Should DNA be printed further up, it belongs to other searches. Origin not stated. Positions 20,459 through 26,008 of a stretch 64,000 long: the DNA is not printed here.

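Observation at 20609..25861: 1,750-aa single-polypeptide fusion of a eukaryotic-like Ser/Thr kinase with a sigma-54 enhancer-binding protein (STPK-NTPase/TPR-GAF-sigma54 AAA+-HTH)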

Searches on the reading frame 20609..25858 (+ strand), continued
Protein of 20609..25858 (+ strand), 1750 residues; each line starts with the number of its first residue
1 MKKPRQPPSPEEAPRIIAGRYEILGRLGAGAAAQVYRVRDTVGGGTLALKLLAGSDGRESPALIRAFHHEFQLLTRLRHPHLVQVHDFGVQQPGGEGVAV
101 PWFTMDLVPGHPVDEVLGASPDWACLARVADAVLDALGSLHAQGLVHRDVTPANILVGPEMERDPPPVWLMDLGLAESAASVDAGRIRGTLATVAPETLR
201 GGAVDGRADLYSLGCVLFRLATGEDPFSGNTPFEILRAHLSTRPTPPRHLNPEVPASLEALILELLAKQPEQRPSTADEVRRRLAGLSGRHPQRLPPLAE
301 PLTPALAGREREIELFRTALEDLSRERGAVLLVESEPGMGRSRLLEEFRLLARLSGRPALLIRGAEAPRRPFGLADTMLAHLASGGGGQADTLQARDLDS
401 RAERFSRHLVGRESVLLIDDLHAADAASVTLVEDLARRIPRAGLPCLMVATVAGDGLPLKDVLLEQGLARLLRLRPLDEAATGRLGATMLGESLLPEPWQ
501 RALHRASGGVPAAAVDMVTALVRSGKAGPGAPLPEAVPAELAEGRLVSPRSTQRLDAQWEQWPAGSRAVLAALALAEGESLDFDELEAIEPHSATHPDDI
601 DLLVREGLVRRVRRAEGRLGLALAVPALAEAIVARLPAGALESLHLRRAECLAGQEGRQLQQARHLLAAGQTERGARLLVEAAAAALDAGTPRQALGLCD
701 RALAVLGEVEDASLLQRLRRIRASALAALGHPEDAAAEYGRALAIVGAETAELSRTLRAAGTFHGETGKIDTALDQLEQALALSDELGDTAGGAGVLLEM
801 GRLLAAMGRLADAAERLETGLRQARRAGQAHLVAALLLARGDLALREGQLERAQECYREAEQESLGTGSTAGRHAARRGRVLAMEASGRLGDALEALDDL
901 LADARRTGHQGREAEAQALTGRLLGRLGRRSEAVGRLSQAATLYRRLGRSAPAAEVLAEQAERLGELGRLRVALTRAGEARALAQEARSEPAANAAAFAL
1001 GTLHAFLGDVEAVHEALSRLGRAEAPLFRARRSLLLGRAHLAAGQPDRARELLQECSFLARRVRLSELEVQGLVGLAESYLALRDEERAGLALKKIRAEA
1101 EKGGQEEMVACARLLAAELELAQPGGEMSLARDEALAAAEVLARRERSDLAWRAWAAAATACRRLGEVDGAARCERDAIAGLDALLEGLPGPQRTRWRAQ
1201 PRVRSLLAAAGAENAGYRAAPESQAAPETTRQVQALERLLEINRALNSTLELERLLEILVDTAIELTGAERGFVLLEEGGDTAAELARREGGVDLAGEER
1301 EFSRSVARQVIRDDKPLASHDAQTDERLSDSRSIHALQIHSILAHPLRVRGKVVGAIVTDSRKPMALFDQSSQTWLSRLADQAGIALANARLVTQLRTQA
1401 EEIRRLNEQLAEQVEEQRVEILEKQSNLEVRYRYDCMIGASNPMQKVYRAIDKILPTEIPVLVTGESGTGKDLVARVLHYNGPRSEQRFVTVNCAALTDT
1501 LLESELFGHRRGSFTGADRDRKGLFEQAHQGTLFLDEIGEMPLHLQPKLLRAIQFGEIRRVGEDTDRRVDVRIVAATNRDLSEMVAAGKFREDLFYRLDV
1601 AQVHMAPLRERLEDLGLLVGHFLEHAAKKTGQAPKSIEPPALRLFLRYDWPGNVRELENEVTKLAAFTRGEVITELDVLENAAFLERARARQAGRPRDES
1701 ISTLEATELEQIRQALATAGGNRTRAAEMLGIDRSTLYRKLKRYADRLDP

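Call 12: find_homologous_proteins(query=window:20609-25858:+, max_evalue=1e-10)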
Query window:20609-25858:+ (1750 aa): 1671 proteins with E <= 1e-10 among 8000 candidates; the best 120 are listed.
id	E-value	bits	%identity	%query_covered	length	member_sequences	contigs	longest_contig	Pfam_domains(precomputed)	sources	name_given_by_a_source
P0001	0.0e+0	3722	100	100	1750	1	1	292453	PF13185.13,PF13492.13,PF13401.13,PF14532.13,PF13191.13,PF07714.24,PF00069.32,PF00158.33,PF25601.2,PF01590.33,PF02954.26,PF13424.13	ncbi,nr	ncbi:MAG: sigma 54-interacting transcriptional regulator [Acidobacteriota bacterium]|nr:sigma 54-int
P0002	0.0e+0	2931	88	91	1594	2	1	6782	PF07714.24,PF00069.32,PF13185.13,PF00158.33,PF17874.8,PF01590.33,PF13424.13,PF13492.13,PF13401.13,PF14532.13,PF13191.13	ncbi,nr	ncbi:MAG TPA: GAF domain-containing protein, partial [Acidobacteria bacterium]|nr:GAF domain-contain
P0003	0.0e+0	1940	58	99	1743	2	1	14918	PF13185.13,PF13492.13,PF13401.13,PF14532.13,PF17667.8,PF13191.13,PF07714.24,PF00069.32,PF00158.33,PF17874.8,PF25601.2,PF01590.33,PF02954.26,PF13424.13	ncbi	-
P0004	0.0e+0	1851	58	99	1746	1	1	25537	PF13185.13,PF13492.13,PF13401.13,PF14532.13,PF07728.21,PF13191.13,PF07714.24,PF00069.32,PF00158.33,PF25601.2,PF01590.33,PF02954.26,PF13424.13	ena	-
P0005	0.0e+0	1847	58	99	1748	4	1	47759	PF13185.13,PF13492.13,PF13401.13,PF14532.13,PF07728.21,PF13191.13,PF07714.24,PF00069.32,PF00158.33,PF25601.2,PF01590.33,PF02954.26,PF13424.13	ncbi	-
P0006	0.0e+0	1823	55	99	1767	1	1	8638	PF13185.13,PF13492.13,PF00004.36,PF13401.13,PF14532.13,PF07728.21,PF13191.13,PF07714.24,PF00069.32,PF00158.33,PF17874.8,PF25601.2,PF01590.33,PF02954.26,PF13424.13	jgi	jgi:transcriptional regulator with GAF, ATPase, and Fis domain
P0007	0.0e+0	1818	58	99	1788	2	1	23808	PF13185.13,PF13492.13,PF13401.13,PF14532.13,PF07728.21,PF13191.13,PF07714.24,PF00069.32,PF00158.33,PF25601.2,PF01590.33,PF02954.26,PF13424.13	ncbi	-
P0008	0.0e+0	1795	56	99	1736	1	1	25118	PF13185.13,PF13492.13,PF13401.13,PF14532.13,PF07728.21,PF13191.13,PF07714.24,PF00069.32,PF00158.33,PF25601.2,PF01590.33,PF02954.26,PF13424.13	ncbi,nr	ncbi:MAG: sigma 54-interacting transcriptional regulator [Acidobacteria bacterium]|nr:sigma 54-inter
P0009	0.0e+0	1770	54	99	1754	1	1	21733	PF13185.13,PF13492.13,PF13401.13,PF14532.13,PF07728.21,PF13191.13,PF07714.24,PF00069.32,PF00158.33,PF25601.2,PF01590.33,PF02954.26,PF13424.13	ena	-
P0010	0.0e+0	1761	56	99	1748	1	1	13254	PF13185.13,PF13492.13,PF13401.13,PF14532.13,PF07728.21,PF13191.13,PF07714.24,PF00069.32,PF00158.33,PF17874.8,PF25601.2,PF01590.33,PF02954.26,PF13424.13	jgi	jgi:transcriptional regulator with GAF, ATPase, and Fis domain/tetratricopeptide (TPR) repeat protei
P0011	0.0e+0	1745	55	99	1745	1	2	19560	PF13185.13,PF00004.36,PF13401.13,PF14532.13,PF07728.21,PF13191.13,PF07714.24,PF00069.32,PF00158.33,PF25601.2,PF01590.33,PF02954.26,PF13424.13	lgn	-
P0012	0.0e+0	1642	53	99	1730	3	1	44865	PF07714.24,PF00069.32,PF13185.13,PF00158.33,PF25601.2,PF01590.33,PF02954.26,PF13492.13,PF14532.13,PF13191.13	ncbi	-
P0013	0.0e+0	1627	52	99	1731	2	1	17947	PF13185.13,PF13492.13,PF13401.13,PF14532.13,PF07728.21,PF13191.13,PF07714.24,PF00069.32,PF00158.33,PF25601.2,PF01590.33,PF02954.26,PF13424.13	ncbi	-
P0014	0.0e+0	1571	51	99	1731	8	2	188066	PF13185.13,PF13492.13,PF13401.13,PF14532.13,PF07728.21,PF13191.13,PF07714.24,PF00069.32,PF00158.33,PF25601.2,PF01590.33,PF02954.26,PF13424.13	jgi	jgi:transcriptional regulator with GAF, ATPase, and Fis domain/serine/threonine protein kinase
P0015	1.0e-240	821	37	99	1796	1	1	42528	PF13185.13,PF13604.13,PF24885.2,PF13492.13,PF13401.13,PF14532.13,PF07728.21,PF13191.13,PF07714.24,PF00069.32,PF00158.33,PF17874.8,PF25601.2,PF01590.33,PF02954.26,PF00515.35,PF12775.14,PF13424.13,PF13181.13,PF07719.24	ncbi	-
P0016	2.8e-235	803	36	75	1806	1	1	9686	PF13185.13,PF13492.13,PF00004.36,PF13401.13,PF14532.13,PF07728.21,PF13191.13,PF07714.24,PF00069.32,PF00158.33,PF17874.8,PF25601.2,PF01590.33,PF02954.26,PF00515.35,PF13424.13,PF13432.13,PF13181.13,PF01078.28,PF07719.24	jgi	jgi:transcriptional regulator with GAF, ATPase, and Fis domain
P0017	3.5e-233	796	36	99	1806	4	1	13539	PF13185.13,PF13492.13,PF13401.13,PF14532.13,PF07728.21,PF13191.13,PF07714.24,PF00069.32,PF00158.33,PF17874.8,PF25601.2,PF01590.33,PF02954.26,PF00515.35,PF13424.13,PF13181.13,PF01078.28,PF07719.24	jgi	jgi:transcriptional regulator with GAF, ATPase, and Fis domain/predicted Ser/Thr protein kinase/DNA-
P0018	1.1e-231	791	36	99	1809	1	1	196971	PF13185.13,PF13492.13,PF13401.13,PF14532.13,PF07728.21,PF13191.13,PF07714.24,PF00069.32,PF00158.33,PF17874.8,PF25601.2,PF01590.33,PF02954.26,PF00515.35,PF13424.13,PF13181.13,PF01078.28,PF07719.24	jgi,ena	-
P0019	5.3e-230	785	36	99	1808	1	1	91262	PF09976.16,PF13185.13,PF13492.13,PF00004.36,PF13401.13,PF14532.13,PF01637.25,PF07728.21,PF13191.13,PF07714.24,PF00069.32,PF00158.33,PF17874.8,PF25601.2,PF01590.33,PF02954.26,PF00515.35,PF12775.14,PF13424.13,PF13181.13,PF07719.24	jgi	jgi:transcriptional regulator with GAF, ATPase, and Fis domain/tRNA A-37 threonylcarbamoyl transfera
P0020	2.6e-229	783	36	99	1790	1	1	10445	PF13185.13,PF13492.13,PF00004.36,PF13401.13,PF14532.13,PF07728.21,PF13191.13,PF07714.24,PF00069.32,PF00158.33,PF17874.8,PF25601.2,PF01590.33,PF02954.26,PF00515.35,PF13424.13,PF14938.13,PF07719.24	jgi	-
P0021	2.8e-224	766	35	99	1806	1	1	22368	PF13185.13,PF13492.13,PF00004.36,PF13401.13,PF14532.13,PF07728.21,PF13191.13,PF07714.24,PF00069.32,PF00158.33,PF17874.8,PF25601.2,PF01590.33,PF02954.26,PF00515.35,PF13424.13,PF13432.13,PF13181.13,PF07719.24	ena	-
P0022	2.9e-224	766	37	98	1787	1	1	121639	PF13185.13,PF13492.13,PF00004.36,PF13401.13,PF14532.13,PF07728.21,PF13191.13,PF07714.24,PF00069.32,PF00158.33,PF17874.8,PF25601.2,PF01590.33,PF02954.26,PF00515.35,PF13424.13,PF13181.13,PF01078.28,PF07719.24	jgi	jgi:transcriptional regulator with GAF, ATPase, and Fis domain/tetratricopeptide (TPR) repeat protei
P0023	1.9e-220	754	36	99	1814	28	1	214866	PF13185.13,PF13492.13,PF00004.36,PF13401.13,PF14532.13,PF07728.21,PF13191.13,PF07714.24,PF00069.32,PF00158.33,PF17874.8,PF25601.2,PF01590.33,PF02954.26,PF13424.13,PF01078.28,PF07719.24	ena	-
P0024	2.3e-217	743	35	99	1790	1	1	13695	PF13185.13,PF13492.13,PF13401.13,PF14532.13,PF07728.21,PF13191.13,PF07714.24,PF00069.32,PF00158.33,PF17874.8,PF25601.2,PF01590.33,PF02954.26,PF13424.13,PF05621.18,PF01078.28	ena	-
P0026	4.2e-156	540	39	40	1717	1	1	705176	PF13185.13,PF13492.13,PF13401.13,PF14532.13,PF07728.21,PF13191.13,PF13374.13,PF07714.24,PF00069.32,PF00158.33,PF17874.8,PF25601.2,PF01590.33,PF02954.26,PF03109.23,PF18024.8,PF13424.13,PF13181.13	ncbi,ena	-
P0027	1.4e-139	485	43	31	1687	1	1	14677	PF07714.24,PF00069.32,PF00158.33,PF25601.2,PF01590.33,PF02954.26,PF00004.36,PF13401.13,PF14532.13,PF07728.21,PF13191.13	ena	-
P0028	4.7e-136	474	40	29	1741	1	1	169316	PF13185.13,PF13492.13,PF00004.36,PF13401.13,PF14532.13,PF13191.13,PF07714.24,PF00069.32,PF00158.33,PF07724.21,PF17874.8,PF25601.2,PF01590.33,PF02954.26,PF00515.35,PF18024.8,PF13424.13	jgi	jgi:Nif-specific regulatory protein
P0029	3.3e-134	468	38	29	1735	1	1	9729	PF13185.13,PF13492.13,PF14532.13,PF07728.21,PF13191.13,PF13374.13,PF07714.24,PF00069.32,PF00158.33,PF07724.21,PF17874.8,PF25601.2,PF01590.33,PF02954.26,PF00515.35,PF13424.13,PF07719.24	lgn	-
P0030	4.5e-134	467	43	30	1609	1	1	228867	PF13185.13,PF13492.13,PF13401.13,PF14532.13,PF07728.21,PF13191.13,PF07714.24,PF00069.32,PF00158.33,PF17874.8,PF25601.2,PF01590.33,PF02954.26,PF13424.13,PF07719.24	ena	-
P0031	2.0e-132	462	47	29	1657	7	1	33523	PF07714.24,PF00069.32,PF13185.13,PF00158.33,PF25601.2,PF01590.33,PF02954.26,PF03109.23,PF13492.13,PF14532.13,PF07728.21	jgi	-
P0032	1.9e-129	452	33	52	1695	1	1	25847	PF13185.13,PF13384.13,PF13492.13,PF00004.36,PF13401.13,PF14532.13,PF07728.21,PF06293.21,PF07714.24,PF00069.32,PF00158.33,PF25601.2,PF01590.33,PF02954.26,PF00515.35,PF13424.13,PF14938.13,PF13181.13,PF01078.28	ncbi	-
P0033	2.9e-125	438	42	29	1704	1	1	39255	PF13185.13,PF13492.13,PF13401.13,PF14532.13,PF07714.24,PF00069.32,PF00158.33,PF17874.8,PF25601.2,PF01590.33,PF02954.26,PF13424.13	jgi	jgi:DNA-binding NtrC family response regulator/tetratricopeptide (TPR) repeat protein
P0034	5.5e-125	437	45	29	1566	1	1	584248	PF07714.24,PF00069.32,PF13185.13,PF00158.33,PF25601.2,PF01590.33,PF02954.26,PF00004.36,PF14532.13,PF07728.21,PF13191.13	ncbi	ncbi:MAG: sigma 54-interacting transcriptional regulator [Polyangiales bacterium]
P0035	9.4e-125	436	39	34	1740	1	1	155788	PF13185.13,PF13492.13,PF00004.36,PF13401.13,PF14532.13,PF07728.21,PF14559.13,PF07714.24,PF00069.32,PF00158.33,PF25601.2,PF01590.33,PF02954.26,PF00515.35,PF13424.13,PF13181.13,PF01078.28,PF07719.24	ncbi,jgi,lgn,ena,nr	ncbi:MAG: sigma 54-interacting transcriptional regulator [Myxococcales bacterium]|nr:sigma 54-intera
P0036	6.6e-124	434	42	29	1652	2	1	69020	PF13185.13,PF13492.13,PF14532.13,PF07728.21,PF07714.24,PF00069.32,PF00158.33,PF17874.8,PF25601.2,PF01590.33,PF02954.26,PF13424.13,PF13432.13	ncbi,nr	ncbi:MAG: sigma 54-interacting transcriptional regulator [Deltaproteobacteria bacterium]|nr:sigma 54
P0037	9.6e-123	430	42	29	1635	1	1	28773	PF13185.13,PF13492.13,PF00004.36,PF14532.13,PF07728.21,PF07714.24,PF00069.32,PF00158.33,PF25601.2,PF01590.33,PF02954.26,PF00515.35,PF13424.13,PF13181.13,PF07719.24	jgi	jgi:transcriptional regulator with GAF, ATPase, and Fis domain/tetratricopeptide (TPR) repeat protei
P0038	4.5e-120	421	44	29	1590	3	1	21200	PF13185.13,PF00004.36,PF14532.13,PF07728.21,PF13191.13,PF07714.24,PF00069.32,PF00158.33,PF25601.2,PF01590.33,PF02954.26,PF13424.13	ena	-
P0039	6.5e-118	414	43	29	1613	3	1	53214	PF13185.13,PF13492.13,PF14532.13,PF07728.21,PF07714.24,PF00069.32,PF00158.33,PF17874.8,PF25601.2,PF01590.33,PF02954.26,PF13424.13,PF01078.28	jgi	-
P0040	8.0e-116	407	33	49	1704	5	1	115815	PF13185.13,PF13384.13,PF13492.13,PF13401.13,PF14532.13,PF07728.21,PF07714.24,PF00069.32,PF25201.1,PF00158.33,PF25601.2,PF01590.33,PF02954.26,PF03109.23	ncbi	-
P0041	1.0e-115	406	40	29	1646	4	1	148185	PF07714.24,PF00069.32,PF13185.13,PF00158.33,PF25601.2,PF01590.33,PF13424.13,PF13492.13,PF14532.13,PF13191.13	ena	-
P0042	1.7e-115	406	42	25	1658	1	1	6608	PF20030.6,PF13185.13,PF13492.13,PF14532.13,PF07728.21,PF07714.24,PF00069.32,PF00158.33,PF17874.8,PF25601.2,PF01590.33,PF00515.35,PF13424.13,PF13181.13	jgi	-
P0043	3.1e-115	405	35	39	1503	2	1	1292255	PF13185.13,PF13492.13,PF00004.36,PF13401.13,PF14532.13,PF07728.21,PF07714.24,PF00069.32,PF00158.33,PF17874.8,PF25601.2,PF01590.33,PF02954.26,PF13424.13,PF07719.24,PF25199.2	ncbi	-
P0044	1.1e-113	400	42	31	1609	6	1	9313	PF07714.24,PF00069.32,PF13185.13,PF00158.33,PF25601.2,PF01590.33,PF02954.26,PF14532.13,PF07728.21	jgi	jgi:transcriptional regulator with GAF, ATPase, and Fis domain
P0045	1.5e-113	399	37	32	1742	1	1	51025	PF13401.13,PF14532.13,PF07728.21,PF13191.13,PF13374.13,PF07714.24,PF00069.32,PF00158.33,PF17874.8,PF25601.2,PF01590.33,PF02954.26,PF00515.35,PF18024.8,PF13424.13,PF13181.13,PF07719.24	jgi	jgi:DNA-binding NtrC family response regulator/tetratricopeptide (TPR) repeat protein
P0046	9.9e-113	396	30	28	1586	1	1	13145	PF13185.13,PF13492.13,PF00004.36,PF13401.13,PF14532.13,PF07728.21,PF13191.13,PF07714.24,PF00069.32,PF00158.33,PF25601.2,PF01590.33,PF02954.26,PF13424.13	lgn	-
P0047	6.6e-110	387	41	29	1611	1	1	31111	PF13185.13,PF13492.13,PF14532.13,PF07728.21,PF07714.24,PF00069.32,PF00158.33,PF25601.2,PF01590.33,PF02954.26,PF13424.13,PF01078.28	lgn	-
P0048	2.5e-109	385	38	37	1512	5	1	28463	PF13185.13,PF13492.13,PF00004.36,PF13401.13,PF14532.13,PF07728.21,PF07714.24,PF00069.32,PF00158.33,PF25601.2,PF01590.33,PF02954.26,PF07726.18,PF13424.13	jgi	jgi:transcriptional regulator with GAF, ATPase, and Fis domain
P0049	3.1e-109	385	36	32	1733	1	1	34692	PF13185.13,PF13492.13,PF00004.36,PF14532.13,PF07728.21,PF13191.13,PF07714.24,PF00069.32,PF00158.33,PF25601.2,PF01590.33,PF02954.26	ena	-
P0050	6.5e-109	384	40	30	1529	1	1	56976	PF13185.13,PF13492.13,PF14532.13,PF13191.13,PF14559.13,PF07714.24,PF00069.32,PF00158.33,PF25601.2,PF01590.33,PF02954.26,PF13424.13,PF07719.24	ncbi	ncbi:MAG: sigma 54-interacting transcriptional regulator [Sandaracinaceae bacterium]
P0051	1.7e-107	379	38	35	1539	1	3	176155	PF13185.13,PF00004.36,PF13401.13,PF14532.13,PF07728.21,PF13191.13,PF07714.24,PF00069.32,PF00158.33,PF25601.2,PF01590.33,PF02954.26,PF13424.13,PF25199.2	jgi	jgi:DNA-binding NtrC family response regulator/tetratricopeptide (TPR) repeat protein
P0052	3.2e-104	368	40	28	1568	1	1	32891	PF07714.24,PF00069.32,PF00158.33,PF25601.2,PF02954.26,PF00004.36,PF14532.13,PF07728.21,PF13191.13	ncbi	ncbi:MAG: sigma 54-interacting transcriptional regulator [Sandaracinaceae bacterium]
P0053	3.5e-104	368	37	36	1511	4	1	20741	PF13185.13,PF00004.36,PF14532.13,PF07728.21,PF07714.24,PF00069.32,PF00158.33,PF25601.2,PF01590.33,PF02954.26,PF13424.13,PF25199.2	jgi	-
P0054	8.1e-104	367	42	29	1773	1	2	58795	PF00069.32,PF13185.13,PF00158.33,PF25601.2,PF01590.33,PF02954.26,PF13492.13,PF14532.13,PF07728.21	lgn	-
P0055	3.2e-103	365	30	32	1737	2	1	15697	PF13185.13,PF13492.13,PF14532.13,PF07728.21,PF13191.13,PF14559.13,PF07714.24,PF00069.32,PF00158.33,PF25601.2,PF01590.33,PF02954.26,PF13424.13,PF13432.13,PF13181.13,PF07719.24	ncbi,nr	ncbi:MAG: sigma 54-interacting transcriptional regulator [Planctomycetota bacterium]|nr:sigma 54-int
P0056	1.2e-94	336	42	30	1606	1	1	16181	PF13185.13,PF13176.13,PF13492.13,PF14532.13,PF07728.21,PF00069.32,PF00158.33,PF25601.2,PF01590.33,PF02954.26,PF00515.35,PF13424.13,PF13181.13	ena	-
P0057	4.7e-89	318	36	29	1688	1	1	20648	PF13185.13,PF13492.13,PF00004.36,PF13401.13,PF14532.13,PF07728.21,PF13191.13,PF07714.24,PF00069.32,PF00158.33,PF25601.2,PF01590.33,PF02954.26,PF20720.4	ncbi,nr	ncbi:MAG: sigma 54-interacting transcriptional regulator [Candidatus Eisenbacteria bacterium]|nr:sig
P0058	1.2e-86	310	35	25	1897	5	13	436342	PF00069.32,PF13185.13,PF00158.33,PF25601.2,PF01590.33,PF02954.26,PF00004.36,PF13401.13,PF14532.13,PF07728.21,PF13191.13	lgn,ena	-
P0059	1.3e-85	307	41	29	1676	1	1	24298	PF07714.24,PF00069.32,PF13185.13,PF00158.33,PF25601.2,PF01590.33,PF02954.26,PF13424.13,PF13492.13,PF14532.13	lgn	-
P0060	1.0e-83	300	36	46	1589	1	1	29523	PF07714.24,PF00069.32,PF00158.33,PF25601.2,PF02954.26,PF14532.13,PF07728.21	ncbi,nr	ncbi:MAG: Response regulator of zinc sigma-54-dependent two-component system [Myxococcaceae bacteriu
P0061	1.1e-79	287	42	14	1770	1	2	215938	PF13176.13,PF13401.13,PF14532.13,PF13191.13,PF07714.24,PF00069.32,PF00158.33,PF17874.8,PF25601.2,PF00515.35,PF13424.13,PF14938.13,PF13432.13,PF13181.13,PF07719.24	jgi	jgi:DNA-binding NtrC family response regulator/tetratricopeptide (TPR) repeat protein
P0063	1.8e-76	276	36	23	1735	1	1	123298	PF07714.24,PF00069.32,PF00158.33,PF17874.8,PF25601.2,PF02954.26,PF13424.13,PF14532.13,PF07728.21,PF13191.13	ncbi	-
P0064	4.1e-75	272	37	24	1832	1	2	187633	PF13185.13,PF13604.13,PF13492.13,PF00004.36,PF13401.13,PF14532.13,PF07728.21,PF13191.13,PF00069.32,PF00158.33,PF25601.2,PF01590.33,PF01078.28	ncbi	ncbi:MAG: sigma 54-interacting transcriptional regulator [Vicinamibacterales bacterium]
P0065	3.4e-72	262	35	19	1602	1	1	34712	PF13176.13,PF14532.13,PF13191.13,PF13374.13,PF14559.13,PF07714.24,PF00069.32,PF00158.33,PF17874.8,PF25601.2,PF00515.35,PF13424.13,PF13181.13,PF07719.24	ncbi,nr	ncbi:MAG: sigma 54-interacting transcriptional regulator, partial [Planctomycetes bacterium]|nr:sigm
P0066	9.2e-72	261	28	53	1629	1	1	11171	PF10602.16,PF09976.16,PF13185.13,PF13414.13,PF13176.13,PF13492.13,PF00512.32,PF13401.13,PF13428.13,PF13191.13,PF13374.13,PF07714.24,PF00069.32,PF17874.8,PF01590.33,PF00515.35,PF13424.13,PF02518.32,PF14938.13,PF13432.13,PF13181.13,PF07719.24,PF13174.13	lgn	-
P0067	2.0e-69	253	28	13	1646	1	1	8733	PF13185.13,PF13176.13,PF13492.13,PF00512.32,PF17667.8,PF13191.13,PF13374.13,PF07714.24,PF00069.32,PF17874.8,PF01590.33,PF00515.35,PF13424.13,PF02518.32,PF13181.13,PF07719.24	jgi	jgi:signal transduction histidine kinase/tetratricopeptide (TPR) repeat protein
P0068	5.5e-69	251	46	17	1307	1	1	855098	PF00158.33,PF25601.2,PF02954.26,PF14532.13,PF07728.21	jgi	jgi:DNA-binding NtrC family response regulator/tetratricopeptide (TPR) repeat protein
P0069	7.3e-68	248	33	9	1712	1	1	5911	PF07714.24,PF00069.32,PF13185.13,PF01590.33,PF00515.35,PF13424.13,PF13492.13,PF00990.27,PF13191.13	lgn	-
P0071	1.1e-64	237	36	28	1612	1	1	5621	PF07714.24,PF00069.32,PF13185.13,PF17874.8,PF01590.33,PF13424.13,PF13492.13,PF00990.27,PF13191.13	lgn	-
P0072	1.3e-64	237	37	17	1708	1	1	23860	PF07714.24,PF00069.32,PF00158.33,PF25601.2,PF03109.23,PF13424.13,PF13401.13,PF14532.13,PF07728.21,PF07719.24,PF13191.13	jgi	jgi:DNA-binding NtrC family response regulator/tetratricopeptide (TPR) repeat protein/predicted Ser/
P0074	6.0e-63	231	47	16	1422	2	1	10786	PF00158.33,PF25601.2,PF02954.26,PF13424.13,PF14532.13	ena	-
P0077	6.6e-62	228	51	13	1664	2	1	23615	PF00069.32,PF00158.33,PF17874.8,PF25601.2,PF13424.13,PF13432.13,PF14532.13,PF07728.21,PF13191.13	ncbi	-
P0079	2.7e-60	223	42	18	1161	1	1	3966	PF00158.33,PF07724.21,PF25601.2,PF02954.26,PF00004.36,PF14532.13,PF07728.21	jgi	-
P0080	7.4e-60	221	33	20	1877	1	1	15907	PF00069.32,PF00158.33,PF17874.8,PF25601.2,PF02954.26,PF00515.35,PF13424.13,PF14532.13,PF13181.13,PF07728.21,PF07719.24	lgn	-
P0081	1.0e-58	217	43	16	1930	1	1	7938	PF00158.33,PF06452.17,PF25601.2,PF08220.19,PF14532.13,PF07728.21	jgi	jgi:DNA-binding NtrC family response regulator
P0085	1.4e-56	210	34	33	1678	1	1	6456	PF07714.24,PF00069.32,PF13185.13,PF17874.8,PF01590.33,PF00515.35,PF13424.13,PF02518.32,PF00512.32,PF07719.24,PF13191.13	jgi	jgi:signal transduction histidine kinase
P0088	1.8e-55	207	40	18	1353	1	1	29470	PF00158.33,PF25601.2,PF02954.26,PF00515.35,PF13424.13,PF13401.13,PF14532.13,PF07728.21,PF07719.24,PF13191.13,PF13556.13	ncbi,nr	ncbi:MAG: sigma 54-interacting transcriptional regulator [Candidatus Rokubacteria bacterium]|nr:sigm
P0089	9.3e-55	204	43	17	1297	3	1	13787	PF00158.33,PF25601.2,PF02954.26,PF14532.13,PF07728.21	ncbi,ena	-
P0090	2.5e-54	203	41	18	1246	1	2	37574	PF00158.33,PF07724.21,PF25601.2,PF02954.26,PF13424.13,PF00004.36,PF14532.13,PF07728.21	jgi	jgi:DNA-binding NtrC family response regulator/tetratricopeptide (TPR) repeat protein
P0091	1.1e-52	198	44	16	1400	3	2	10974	PF00158.33,PF25601.2,PF02954.26,PF00515.35,PF13424.13,PF13176.13,PF13401.13,PF14532.13,PF07728.21,PF13191.13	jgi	jgi:DNA-binding NtrC family response regulator/tetratricopeptide (TPR) repeat protein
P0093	3.2e-52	196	40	16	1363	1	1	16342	PF00158.33,PF25601.2,PF02954.26,PF13424.13,PF00004.36,PF13401.13,PF14532.13,PF07728.21,PF13191.13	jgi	jgi:DNA-binding NtrC family response regulator/tetratricopeptide (TPR) repeat protein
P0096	9.8e-52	194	42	16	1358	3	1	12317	PF00158.33,PF25601.2,PF02954.26,PF13424.13,PF14532.13,PF07719.24,PF13191.13,PF13556.13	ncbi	-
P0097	1.1e-51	194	40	16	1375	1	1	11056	PF00158.33,PF17874.8,PF25601.2,PF02954.26,PF13424.13,PF00004.36,PF13401.13,PF14532.13,PF07728.21,PF13191.13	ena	-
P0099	8.5e-51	191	28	82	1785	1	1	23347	PF07714.24,PF00069.32,PF13185.13,PF01590.33,PF00515.35,PF13424.13,PF13492.13,PF07228.18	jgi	jgi:serine phosphatase RsbU (regulator of sigma subunit)/tetratricopeptide (TPR) repeat protein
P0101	7.7e-50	188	30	6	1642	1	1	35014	PF07714.24,PF00069.32,PF17874.8,PF01590.33,PF13424.13,PF02518.32,PF00512.32,PF07719.24,PF13191.13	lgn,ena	-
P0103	3.0e-49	186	37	20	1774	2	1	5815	PF07714.24,PF00069.32,PF13185.13,PF01590.33,PF00515.35,PF13424.13,PF13492.13,PF00990.27,PF13181.13,PF07719.24,PF13374.13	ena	-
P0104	1.0e-48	184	40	16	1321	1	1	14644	PF00158.33,PF25601.2,PF02954.26,PF13424.13,PF00004.36,PF13401.13,PF14532.13,PF07728.21,PF13191.13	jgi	jgi:transcriptional regulator with AAA-type ATPase domain/tetratricopeptide (TPR) repeat protein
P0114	1.6e-46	177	38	19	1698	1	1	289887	PF07714.24,PF00069.32,PF17874.8,PF01590.33,PF13424.13,PF02518.32,PF00512.32,PF13191.13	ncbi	-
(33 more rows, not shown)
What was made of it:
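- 20609..25861 (+): Single CDS of 1750 aa: kinase-like / STAND NOD / TPR / GAF / sigma-54 AAA+ / HTH_8. 100% identical to MAG protein P0001 and collinear with orthologues (call 12).
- Closest known: Dual Ser/Thr-His kinases and relatives with the same N-terminal module. Same: Homologues of this protein end in HisKA/HATPase_c (P0066, P0067, P0085, P0101, P0114), GGDEF (P0069, P0071, P0103) or SpoIIE (P0099) (call 12).
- Checked: It is collinear at 99% coverage with 12 orthologues (51-58% identity) and with 8 of the 9 further full-length homologues used here at 35-37% identity; the ninth aligns over 75% (call 12).
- Thirteen collinear orthologues come from independent assemblies at 99% coverage (call 12).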
